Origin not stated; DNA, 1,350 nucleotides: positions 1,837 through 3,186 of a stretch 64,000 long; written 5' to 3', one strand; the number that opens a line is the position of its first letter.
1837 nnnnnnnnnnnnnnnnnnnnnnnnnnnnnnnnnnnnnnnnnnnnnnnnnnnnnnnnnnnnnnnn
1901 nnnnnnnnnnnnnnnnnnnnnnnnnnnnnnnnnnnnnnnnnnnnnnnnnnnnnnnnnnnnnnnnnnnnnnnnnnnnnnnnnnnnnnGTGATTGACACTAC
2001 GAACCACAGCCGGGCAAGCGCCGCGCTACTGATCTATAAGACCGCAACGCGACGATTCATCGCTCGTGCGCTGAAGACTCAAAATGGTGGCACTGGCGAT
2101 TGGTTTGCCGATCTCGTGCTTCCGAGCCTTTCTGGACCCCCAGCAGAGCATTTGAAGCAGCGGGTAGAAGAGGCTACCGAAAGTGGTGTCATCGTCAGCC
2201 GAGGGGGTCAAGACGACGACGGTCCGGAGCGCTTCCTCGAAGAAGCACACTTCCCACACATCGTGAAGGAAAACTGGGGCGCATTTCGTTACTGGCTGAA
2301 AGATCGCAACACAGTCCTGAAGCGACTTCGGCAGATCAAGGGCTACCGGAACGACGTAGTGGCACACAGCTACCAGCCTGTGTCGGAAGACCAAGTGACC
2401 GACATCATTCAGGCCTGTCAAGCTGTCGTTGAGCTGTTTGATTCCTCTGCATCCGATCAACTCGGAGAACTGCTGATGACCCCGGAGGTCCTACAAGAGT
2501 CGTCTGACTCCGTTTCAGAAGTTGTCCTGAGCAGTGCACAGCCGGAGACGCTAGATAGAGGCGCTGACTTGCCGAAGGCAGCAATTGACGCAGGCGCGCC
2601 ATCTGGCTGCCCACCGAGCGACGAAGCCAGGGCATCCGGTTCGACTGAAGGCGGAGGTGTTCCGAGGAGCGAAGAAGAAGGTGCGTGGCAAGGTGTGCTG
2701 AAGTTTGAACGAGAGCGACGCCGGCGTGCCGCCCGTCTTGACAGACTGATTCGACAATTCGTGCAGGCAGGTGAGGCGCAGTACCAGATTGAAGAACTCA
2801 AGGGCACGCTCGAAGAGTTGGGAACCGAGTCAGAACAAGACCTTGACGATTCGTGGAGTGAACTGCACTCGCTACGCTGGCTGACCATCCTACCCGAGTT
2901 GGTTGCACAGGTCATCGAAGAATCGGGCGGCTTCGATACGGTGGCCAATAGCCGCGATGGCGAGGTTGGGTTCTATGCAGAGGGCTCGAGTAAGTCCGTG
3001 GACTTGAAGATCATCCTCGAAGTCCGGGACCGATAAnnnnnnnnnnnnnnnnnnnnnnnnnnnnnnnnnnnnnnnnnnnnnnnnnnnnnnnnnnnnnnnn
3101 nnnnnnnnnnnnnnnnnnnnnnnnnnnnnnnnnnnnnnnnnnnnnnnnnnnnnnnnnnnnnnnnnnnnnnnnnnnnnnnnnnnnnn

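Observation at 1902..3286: Low-GC 1.36-kb islet with a lone Swt1-like HEPN gene, inserted at the 3' end of the dienelactone hydrolase gene between perfect 23-bp direct repeats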

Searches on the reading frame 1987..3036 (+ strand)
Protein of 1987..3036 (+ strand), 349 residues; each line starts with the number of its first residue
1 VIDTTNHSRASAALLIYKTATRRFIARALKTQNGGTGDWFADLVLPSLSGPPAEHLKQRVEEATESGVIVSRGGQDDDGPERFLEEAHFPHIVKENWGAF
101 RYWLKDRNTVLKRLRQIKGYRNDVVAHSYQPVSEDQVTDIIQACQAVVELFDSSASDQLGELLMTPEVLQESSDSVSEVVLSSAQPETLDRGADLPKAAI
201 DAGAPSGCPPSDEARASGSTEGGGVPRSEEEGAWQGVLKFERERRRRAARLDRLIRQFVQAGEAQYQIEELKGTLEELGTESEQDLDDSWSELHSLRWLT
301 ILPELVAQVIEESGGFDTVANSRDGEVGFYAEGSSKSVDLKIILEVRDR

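Call 7: search_protein_families(library=pfam, proteins=[window:1987-3036:+], max_evalue=1)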
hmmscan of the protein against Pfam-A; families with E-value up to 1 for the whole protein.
window:1987-3036:+ (349 aa): 1 family
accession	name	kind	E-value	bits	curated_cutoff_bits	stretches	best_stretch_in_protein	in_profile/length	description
PF01934.22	HepT-like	-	0.014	15.5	23.5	1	112-144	78-109/120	Ribonuclease HepT-like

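Call 8: search_protein_families(library=padloc, proteins=[window:1987-3036:+], max_evalue=1)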
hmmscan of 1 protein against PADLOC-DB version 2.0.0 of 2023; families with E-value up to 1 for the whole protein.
window:1987-3036:+ (349 aa): 2 families
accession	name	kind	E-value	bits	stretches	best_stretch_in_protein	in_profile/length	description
PDLC01816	CARF1--CARF_HEPN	-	0.00022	18.2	1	83-159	331-408/427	-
PDLC04592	PDC-M34B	-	0.00027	18.7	1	8-130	59-170/192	-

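Call 9: search_protein_families(library=ncbifam, proteins=[window:1987-3036:+], max_evalue=1)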
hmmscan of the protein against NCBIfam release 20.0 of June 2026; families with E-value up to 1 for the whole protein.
window:1987-3036:+ (349 aa): 1 family
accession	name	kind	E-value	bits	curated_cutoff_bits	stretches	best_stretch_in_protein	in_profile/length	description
NF047751.1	HepT_toxin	equivalog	0.0048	16.8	60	1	110-143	80-112/120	type VII toxin-antitoxin system HepT family RNase toxin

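Call 10: find_homologous_proteins(query=window:1987-3036:+)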
Query window:1987-3036:+ (349 aa): 8 proteins with E <= 0.001 among 8000 candidates.
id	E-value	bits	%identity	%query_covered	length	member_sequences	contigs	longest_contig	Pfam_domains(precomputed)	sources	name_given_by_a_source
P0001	1.4e-212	723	96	100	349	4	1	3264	-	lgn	-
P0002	1.3e-123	431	60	100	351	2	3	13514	-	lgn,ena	-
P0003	3.3e-106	373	55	99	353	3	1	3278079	-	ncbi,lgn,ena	-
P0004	1.0e-84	303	49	99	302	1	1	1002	-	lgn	-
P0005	3.0e-80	288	46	99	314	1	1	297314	-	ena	-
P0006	2.0e-78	282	47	89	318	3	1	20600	-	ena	-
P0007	1.1e-72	263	46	87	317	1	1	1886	-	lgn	-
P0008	9.7e-66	240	39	99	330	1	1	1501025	-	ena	-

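Call 26: find_encoding_contigs(protein=P0001, flank=5000)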
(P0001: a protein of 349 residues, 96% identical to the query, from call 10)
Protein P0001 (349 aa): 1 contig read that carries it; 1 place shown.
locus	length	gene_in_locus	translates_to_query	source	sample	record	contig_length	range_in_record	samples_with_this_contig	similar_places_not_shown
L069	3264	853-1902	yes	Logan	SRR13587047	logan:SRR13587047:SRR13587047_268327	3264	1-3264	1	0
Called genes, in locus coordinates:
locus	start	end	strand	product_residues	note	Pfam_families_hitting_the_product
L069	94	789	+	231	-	PF12740:PETase (weak), PF01738:DLH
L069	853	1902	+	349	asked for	-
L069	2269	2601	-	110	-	-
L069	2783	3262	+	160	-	?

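Call 27: find_encoding_contigs(protein=P0002, flank=6000)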
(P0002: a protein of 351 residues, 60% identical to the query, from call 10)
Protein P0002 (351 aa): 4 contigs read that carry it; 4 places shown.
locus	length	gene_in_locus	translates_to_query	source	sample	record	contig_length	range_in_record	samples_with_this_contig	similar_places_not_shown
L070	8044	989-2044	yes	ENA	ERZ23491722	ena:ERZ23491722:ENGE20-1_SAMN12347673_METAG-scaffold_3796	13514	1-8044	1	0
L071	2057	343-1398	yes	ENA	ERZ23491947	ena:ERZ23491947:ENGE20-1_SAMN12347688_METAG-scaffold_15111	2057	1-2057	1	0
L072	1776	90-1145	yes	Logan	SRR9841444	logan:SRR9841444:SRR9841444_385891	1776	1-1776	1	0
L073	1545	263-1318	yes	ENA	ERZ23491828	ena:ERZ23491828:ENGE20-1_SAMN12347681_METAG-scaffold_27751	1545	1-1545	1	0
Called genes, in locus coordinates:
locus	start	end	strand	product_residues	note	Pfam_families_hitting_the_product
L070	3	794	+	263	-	?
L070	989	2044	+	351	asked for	-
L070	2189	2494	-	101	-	-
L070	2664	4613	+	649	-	PF00496:SBP_bac_5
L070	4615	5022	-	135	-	-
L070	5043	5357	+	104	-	-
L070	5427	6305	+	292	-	-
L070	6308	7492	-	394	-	PF02771:Acyl-CoA_dh_N, PF02770:Acyl-CoA_dh_M, PF00441:Acyl-CoA_dh_1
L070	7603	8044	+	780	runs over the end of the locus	PF02515:CoA_transf_3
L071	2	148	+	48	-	?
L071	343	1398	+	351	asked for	-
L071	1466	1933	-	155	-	-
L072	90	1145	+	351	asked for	-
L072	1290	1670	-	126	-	-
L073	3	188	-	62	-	?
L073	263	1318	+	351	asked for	-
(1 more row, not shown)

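Call 28: find_encoding_contigs(protein=P0005, flank=5000, max_places=3)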
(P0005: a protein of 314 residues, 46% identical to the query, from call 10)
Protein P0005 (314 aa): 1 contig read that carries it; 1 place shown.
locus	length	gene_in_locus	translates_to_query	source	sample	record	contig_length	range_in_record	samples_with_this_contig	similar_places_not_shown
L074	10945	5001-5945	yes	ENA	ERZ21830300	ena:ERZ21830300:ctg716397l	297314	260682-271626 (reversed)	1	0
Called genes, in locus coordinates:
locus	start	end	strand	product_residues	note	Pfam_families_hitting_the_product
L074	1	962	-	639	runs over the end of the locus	PF01512:Complex1_51K, PF10589:NADH_4Fe-4S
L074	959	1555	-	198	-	PF01257:2Fe-2S_thioredx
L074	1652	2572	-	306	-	PF24684:Vgb_lyase (faint), PF08450:SGL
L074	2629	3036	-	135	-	-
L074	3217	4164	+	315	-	PF00106:adh_short, PF08659:KR, PF13561:adh_short_C2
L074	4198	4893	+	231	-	PF12740:PETase (weak), PF01738:DLH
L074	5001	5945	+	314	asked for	-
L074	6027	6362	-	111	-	-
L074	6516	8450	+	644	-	PF00496:SBP_bac_5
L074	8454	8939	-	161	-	-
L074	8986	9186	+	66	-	-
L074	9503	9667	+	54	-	-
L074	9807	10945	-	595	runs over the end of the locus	PF03235:GmrSD_N, PF07510:GmrSD_C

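Call 29: find_encoding_contigs(protein=P0006, flank=5000, max_places=3)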
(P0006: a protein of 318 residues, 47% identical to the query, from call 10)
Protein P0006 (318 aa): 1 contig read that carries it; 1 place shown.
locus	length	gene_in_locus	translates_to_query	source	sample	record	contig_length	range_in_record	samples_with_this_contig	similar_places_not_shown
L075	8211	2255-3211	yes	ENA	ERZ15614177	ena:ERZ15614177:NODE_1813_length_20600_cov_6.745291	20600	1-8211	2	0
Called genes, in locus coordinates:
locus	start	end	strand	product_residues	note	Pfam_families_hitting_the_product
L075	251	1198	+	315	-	PF00106:adh_short, PF08659:KR, PF13561:adh_short_C2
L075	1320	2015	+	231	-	PF12740:PETase, PF01738:DLH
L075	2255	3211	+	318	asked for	-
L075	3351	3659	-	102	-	-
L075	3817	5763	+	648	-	PF00496:SBP_bac_5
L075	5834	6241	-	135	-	-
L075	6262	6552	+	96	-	-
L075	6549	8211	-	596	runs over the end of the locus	PF03235:GmrSD_N, PF07510:GmrSD_C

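Call 30: find_encoding_contigs(protein=P0008, flank=5000, max_places=3)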
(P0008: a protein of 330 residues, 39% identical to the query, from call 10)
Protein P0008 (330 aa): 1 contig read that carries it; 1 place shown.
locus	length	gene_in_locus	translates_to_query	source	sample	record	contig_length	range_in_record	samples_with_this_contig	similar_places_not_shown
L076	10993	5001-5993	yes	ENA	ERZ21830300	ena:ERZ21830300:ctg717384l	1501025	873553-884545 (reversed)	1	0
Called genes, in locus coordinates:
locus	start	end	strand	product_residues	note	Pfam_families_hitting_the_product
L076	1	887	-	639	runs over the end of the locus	PF01512:Complex1_51K, PF10531:SLBB (faint), PF10589:NADH_4Fe-4S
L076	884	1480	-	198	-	PF01257:2Fe-2S_thioredx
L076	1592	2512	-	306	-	PF24684:Vgb_lyase (faint), PF08450:SGL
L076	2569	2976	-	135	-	-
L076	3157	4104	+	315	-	PF00106:adh_short, PF08659:KR, PF13561:adh_short_C2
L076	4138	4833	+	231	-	PF12740:PETase (weak), PF01738:DLH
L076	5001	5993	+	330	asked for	-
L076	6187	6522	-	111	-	-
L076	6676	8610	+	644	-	PF00496:SBP_bac_5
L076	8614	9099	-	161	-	-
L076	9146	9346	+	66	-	-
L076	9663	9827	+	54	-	-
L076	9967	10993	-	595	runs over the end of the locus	PF03235:GmrSD_N, PF07510:GmrSD_C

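Call 33: find_related_loci(query=A2, collection=genome_contigs, flank=6000)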
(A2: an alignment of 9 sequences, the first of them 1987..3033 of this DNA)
Query A2 (349 aa) in genome_contigs; peptide patterns used: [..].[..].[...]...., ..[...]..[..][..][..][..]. (x = any residue, [..] = any of these).
19 stretches matched a pattern; 1 encode a relative of the query (tblastn E <= 1e-3); 1 distinct loci.
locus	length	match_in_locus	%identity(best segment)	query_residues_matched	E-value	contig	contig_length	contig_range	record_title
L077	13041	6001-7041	55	1-347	4e-114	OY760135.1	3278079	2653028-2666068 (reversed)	MAG: Dehalococcoidia bacterium isolate 28bbf505-4b8f-49ae-a3a4-61061bf7583c genome assembly, chromosome: 1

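Call 34: search_protein_representatives(alignment_id=A2)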
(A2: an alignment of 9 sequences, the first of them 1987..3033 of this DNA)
Query: 9 sequences, 317 profile positions. Proteins with E-value up to 0.001 (for the whole library): 61; up to 1e-10: 15; up to 1e-30: 7. The best 61 are listed.
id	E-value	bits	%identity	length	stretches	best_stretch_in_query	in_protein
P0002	3.5e-147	506.2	-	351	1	1-316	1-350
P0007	2.7e-143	493.5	-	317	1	5-316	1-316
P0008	3.4e-138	476.7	-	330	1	1-316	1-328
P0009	4.6e-80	285.7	-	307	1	1-301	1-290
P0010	4.4e-53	197.1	-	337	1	1-316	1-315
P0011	8.9e-52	192.8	-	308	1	1-315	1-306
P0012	2.3e-32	129.0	-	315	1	4-302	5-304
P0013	1.4e-26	110.0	-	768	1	4-172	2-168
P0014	7.1e-22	94.5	-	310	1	1-195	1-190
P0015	4.9e-19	85.2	-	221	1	1-152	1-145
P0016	1.4e-18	83.7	-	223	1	1-163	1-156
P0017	9.0e-15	71.2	-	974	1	5-182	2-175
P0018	3.0e-14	69.5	-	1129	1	10-173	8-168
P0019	1.3e-11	60.9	-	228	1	5-162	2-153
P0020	3.7e-11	59.3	-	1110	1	5-170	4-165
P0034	2.8e-07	46.6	-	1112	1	1-175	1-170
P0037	6.8e-07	45.3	-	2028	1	10-230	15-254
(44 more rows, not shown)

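Call 35: search_protein_families(library=pfam, proteins=[P0013, P0017, P0018, P0020, P0014, P0015, P0016, P0019, P0034, P0037], max_evalue=0.01)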
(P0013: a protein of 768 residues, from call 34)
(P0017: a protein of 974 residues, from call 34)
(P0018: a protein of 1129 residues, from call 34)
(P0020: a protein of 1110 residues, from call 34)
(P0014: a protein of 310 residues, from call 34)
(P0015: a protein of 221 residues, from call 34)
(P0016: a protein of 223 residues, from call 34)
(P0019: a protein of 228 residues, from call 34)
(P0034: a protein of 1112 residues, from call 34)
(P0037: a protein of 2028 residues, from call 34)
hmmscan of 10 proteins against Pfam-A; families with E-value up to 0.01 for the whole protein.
P0013 (768 aa): 2 families
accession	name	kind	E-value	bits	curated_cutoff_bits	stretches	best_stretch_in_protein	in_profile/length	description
PF04465.17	DUF499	-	1.9e-29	102.6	23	1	340-607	44-299/1024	Protein of unknown function (DUF499)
PF18731.6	HEPN_Swt1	-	1.7e-11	44.9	27.5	1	13-145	4-112/115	Swt1-like HEPN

P0017 (974 aa): 2 families
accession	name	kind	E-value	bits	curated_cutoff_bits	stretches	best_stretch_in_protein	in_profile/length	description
PF04465.17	DUF499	-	1.5e-22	79.7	23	1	381-702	49-349/1024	Protein of unknown function (DUF499)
PF18731.6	HEPN_Swt1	-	5.4e-14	52.9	27.5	1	11-145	3-115/115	Swt1-like HEPN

P0018 (1129 aa): 2 families
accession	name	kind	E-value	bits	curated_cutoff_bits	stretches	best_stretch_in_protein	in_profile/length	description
PF04465.17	DUF499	-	2.3e-28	99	23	1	341-739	45-440/1024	Protein of unknown function (DUF499)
PF18731.6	HEPN_Swt1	-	3e-08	34.4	27.5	1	11-145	2-113/115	Swt1-like HEPN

P0020 (1110 aa): 2 families
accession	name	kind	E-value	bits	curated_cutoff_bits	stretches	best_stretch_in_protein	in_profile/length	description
PF04465.17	DUF499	-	1.8e-37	129.1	23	2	291-608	21-324/1024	Protein of unknown function (DUF499)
PF18731.6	HEPN_Swt1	-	8.2e-12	45.9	27.5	1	12-143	2-111/115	Swt1-like HEPN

P0014 (310 aa): 1 family
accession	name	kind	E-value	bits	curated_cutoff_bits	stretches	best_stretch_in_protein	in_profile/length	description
PF18731.6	HEPN_Swt1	-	1.3e-09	38.8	27.5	1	14-142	3-112/115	Swt1-like HEPN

P0015 (221 aa): 1 family
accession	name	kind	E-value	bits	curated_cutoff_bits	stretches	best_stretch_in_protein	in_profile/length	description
PF18731.6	HEPN_Swt1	-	1.4e-11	45.1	27.5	1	13-142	2-112/115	Swt1-like HEPN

P0016 (223 aa): 1 family
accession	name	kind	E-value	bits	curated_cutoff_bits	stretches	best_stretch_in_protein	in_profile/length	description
PF18731.6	HEPN_Swt1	-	3.8e-10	40.5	27.5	1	14-142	3-112/115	Swt1-like HEPN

P0019 (228 aa): 1 family
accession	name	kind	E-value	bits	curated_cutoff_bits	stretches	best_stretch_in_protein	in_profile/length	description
PF18731.6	HEPN_Swt1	-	6.3e-08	33.3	27.5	1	68-143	43-115/115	Swt1-like HEPN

P0034 (1112 aa): 2 families
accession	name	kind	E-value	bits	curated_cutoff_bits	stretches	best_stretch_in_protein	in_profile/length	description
PF04465.17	DUF499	-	7.9e-31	107.2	23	1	320-700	39-422/1024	Protein of unknown function (DUF499)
PF18731.6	HEPN_Swt1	-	3.8e-12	47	27.5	1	13-147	2-115/115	Swt1-like HEPN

P0037 (2028 aa): 19 families
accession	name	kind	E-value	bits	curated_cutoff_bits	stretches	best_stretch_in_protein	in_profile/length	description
PF18731.6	HEPN_Swt1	-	3e-16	60.2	27.5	1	18-154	2-115/115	Swt1-like HEPN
PF13424.12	TPR_12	-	5.4e-14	52.6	30.1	2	1690-1738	17-71/77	Tetratricopeptide repeat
PF17874.7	TPR_MalT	-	3.7e-12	46.6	45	1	1165-1341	19-196/336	MalT-like TPR region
PF12773.13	DZR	-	1.1e-11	45.1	27.3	3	1980-2023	1-45/45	Double zinc ribbon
PF00515.34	TPR_1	-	1.8e-10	40.6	27.8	0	1227-1254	3-30/34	Tetratricopeptide repeat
PF07719.23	TPR_2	-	3.7e-09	36.4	27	0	1227-1255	3-31/34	Tetratricopeptide repeat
PF13174.12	TPR_6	-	3.2e-08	34.1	26.3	0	1404-1426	6-28/33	Tetratricopeptide repeat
PF13240.11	Zn_Ribbon_1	-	2.4e-07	30.8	25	1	2005-2026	2-23/23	zinc-ribbon domain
PF13176.12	TPR_7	-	2e-06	27.8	27.9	0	1228-1256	2-32/36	Tetratricopeptide repeat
PF13428.12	TPR_14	-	7.9e-06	26.5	23.5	0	1226-1256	2-32/44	Tetratricopeptide repeat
PF13248.11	Zn_ribbon_3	-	1.4e-05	24.9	27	1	2002-2026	2-26/26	zinc-ribbon domain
PF13191.12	AAA_16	-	4.7e-05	24.4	32.6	1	572-733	2-147/167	AAA ATPase domain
PF13401.12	AAA_22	-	6.6e-05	23.7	27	1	603-759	5-122/130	AAA domain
PF13181.12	TPR_8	-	0.0001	22.6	25.7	0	1226-1253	2-29/34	Tetratricopeptide repeat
PF13414.12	TPR_11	-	0.00013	22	26.8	0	1721-1740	3-22/42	TPR repeat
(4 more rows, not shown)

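Call 36: predict_structure(alignment_id=A2)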
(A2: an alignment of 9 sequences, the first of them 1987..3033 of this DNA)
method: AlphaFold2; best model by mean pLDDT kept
length: 349 residues; sequences in the alignment: 9
mean_pLDDT: 65.6   pTM: 0.45
mean pLDDT of the five models: 65.6, 64.4, 61.3, 54.1, 52.0
residues with pLDDT >= 90: 42; 70-90: 105; 50-70: 125; < 50: 77
segments of 3 or more residues with pLDDT < 50: 167-230, 316-322
pLDDT, mean of each block of 10 residues (from residue 1): 76 92 87 77 80 78 74 58 81 88 86 89 77 89 93 93 63 30 31 30 34 31 37 61 68 67 66 62 61 59 64 49 52 50 57
secondary structure, 60 per line:
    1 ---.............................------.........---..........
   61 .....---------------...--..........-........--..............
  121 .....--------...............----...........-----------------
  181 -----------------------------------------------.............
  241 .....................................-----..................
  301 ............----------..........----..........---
elements in order: H4-32 H39-47 H51-65 H86-95 H97-104 H107-125 H134-148 H153-163 H228-277 H283-312 E323-332 E337-346

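Call 38: search_solved_structures(query=A2, max_evalue=1)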
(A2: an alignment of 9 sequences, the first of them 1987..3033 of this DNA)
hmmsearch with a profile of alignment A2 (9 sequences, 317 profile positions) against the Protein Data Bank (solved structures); distinct sequences matched with E-value up to 1: 5.
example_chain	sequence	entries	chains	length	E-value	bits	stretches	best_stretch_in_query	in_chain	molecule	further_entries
5h7a_C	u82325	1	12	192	0.00072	22.2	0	32-108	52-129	Immunoglobulin G-binding protein A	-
5h79_D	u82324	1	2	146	0.0083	18.7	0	32-108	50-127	Immunoglobulin G-binding protein A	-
2dnx_A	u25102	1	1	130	0.04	16.5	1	137-237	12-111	Syntaxin-12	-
6k65_A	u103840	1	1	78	0.15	14.6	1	66-109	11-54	Immunoglobulin G-binding protein A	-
5ewx_A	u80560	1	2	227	0.7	12.4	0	158-284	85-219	Endolysin,Immunoglobulin G-binding protein A,Endolysin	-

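Call 40: fold_search(model_id=the predicted structure, library=pdb)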
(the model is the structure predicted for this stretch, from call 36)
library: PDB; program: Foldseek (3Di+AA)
matches with E <= 10: 72; with E <= 0.001: 0
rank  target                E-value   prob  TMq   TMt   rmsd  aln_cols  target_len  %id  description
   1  9y6s_7L               2.0e+00  0.04  0.12  0.03  39.6       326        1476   13  96-nm repeat of the Leishmania tarentolae doublet microtubule (released 2025-12-17)
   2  2fdo_A                2.7e+00  0.12  0.07  0.22   8.3        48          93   14  Crystal Structure of the Conserved Protein of Unknown Function AF2331 from Archaeoglobus fulgidus DSM 4304 Reveals a N (released 2006-01-31)
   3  6sg9_FI               2.7e+00  0.05  0.10  0.10  15.2       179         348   15  Head domain of the mt-SSU assemblosome from Trypanosoma brucei (released 2019-09-18)
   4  8vp5_B                3.0e+00  0.04  0.12  0.07  20.6       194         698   11  Cryo-EM structure of the ABC transporter PCAT1 bound with ADP and Substrate (released 2024-10-30)
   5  5aiz                  3.4e+00  0.08  0.12  0.28  11.1       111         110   12  The PIAS-like coactivator Zmiz1 is a direct and selective cofactor of Notch1 in T-cell development and leukemia (released 2015-10-28)
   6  8vp6_A                3.4e+00  0.04  0.12  0.08  20.5       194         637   11  Cryo-EM structure of the ABC transporter PCAT1 bound with Mg_class_2 (released 2024-10-30)
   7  8j5r_C                3.4e+00  0.03  0.11  0.14  15.5       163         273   13  Cryo-EM structure of Mycobacterium tuberculosis OppABCD in the resting state (released 2024-04-03)
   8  9teh_A                4.1e+00  0.08  0.10  0.08   7.6        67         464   19  PhiC31 excisive synapse; attL x attL with an integraseS12A-RDF protein fusion (released 2026-02-11)
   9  8pkp_N                4.1e+00  0.03  0.12  0.08  13.8       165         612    8  Cryo-EM structure of the apo Anaphase-promoting complex/cyclosome (APC/C) at 3.2 Angstrom resolution (released 2023-07-19)
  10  7rx3_A                4.1e+00  0.02  0.10  0.07  22.2       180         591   11  afTMEM16 in C14 lipid nanodiscs with MSP1E3 scaffold protein in the absence of Ca2+ (released 2022-05-18)
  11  2xhe_B                4.1e+00  0.01  0.09  0.12  21.8       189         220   13  Crystal structure of the Unc18-syntaxin 1 complex from Monosiga brevicollis (released 2011-06-29)
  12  5vx0_C                4.4e+00  0.03  0.11  0.20  14.6       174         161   10  Bak in complex with Bim-h3Glg (released 2017-11-15)
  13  8j5q_C                4.8e+00  0.03  0.12  0.15  16.2       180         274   12  Cryo-EM structure of Mycobacterium tuberculosis OppABCD in the pre-translocation state (released 2024-04-03)
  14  8vox_A                4.8e+00  0.03  0.11  0.07  19.9       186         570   13  Cryo-EM structure of the ABC transporter PCAT1 cysteine-free core bound with MgADP (released 2024-10-30)
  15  8z21_B                4.8e+00  0.02  0.09  0.11  15.2       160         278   12  Cryo-EM structure of Escherichia coli OppBCDF in the resting state (released 2025-04-16)
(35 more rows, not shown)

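Call 50: find_related_loci(query=A2, collection=metagenome_contigs, flank=3000)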
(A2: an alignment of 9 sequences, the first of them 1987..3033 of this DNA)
Query A2 (349 aa) in metagenome_contigs; peptide patterns used: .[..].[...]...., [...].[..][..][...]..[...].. (x = any residue, [..] = any of these).
121 stretches matched a pattern, but none encodes a relative of the query by tblastn (E <= 1e-3).

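Call 52: find_related_loci(query=A2, collection=viral_contigs, flank=3000)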
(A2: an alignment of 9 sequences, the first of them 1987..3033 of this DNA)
Query A2 (349 aa) in viral_contigs; peptide patterns used: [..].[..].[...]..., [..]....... (x = any residue, [..] = any of these).
41 stretches matched a pattern, but none encodes a relative of the query by tblastn (E <= 1e-3).
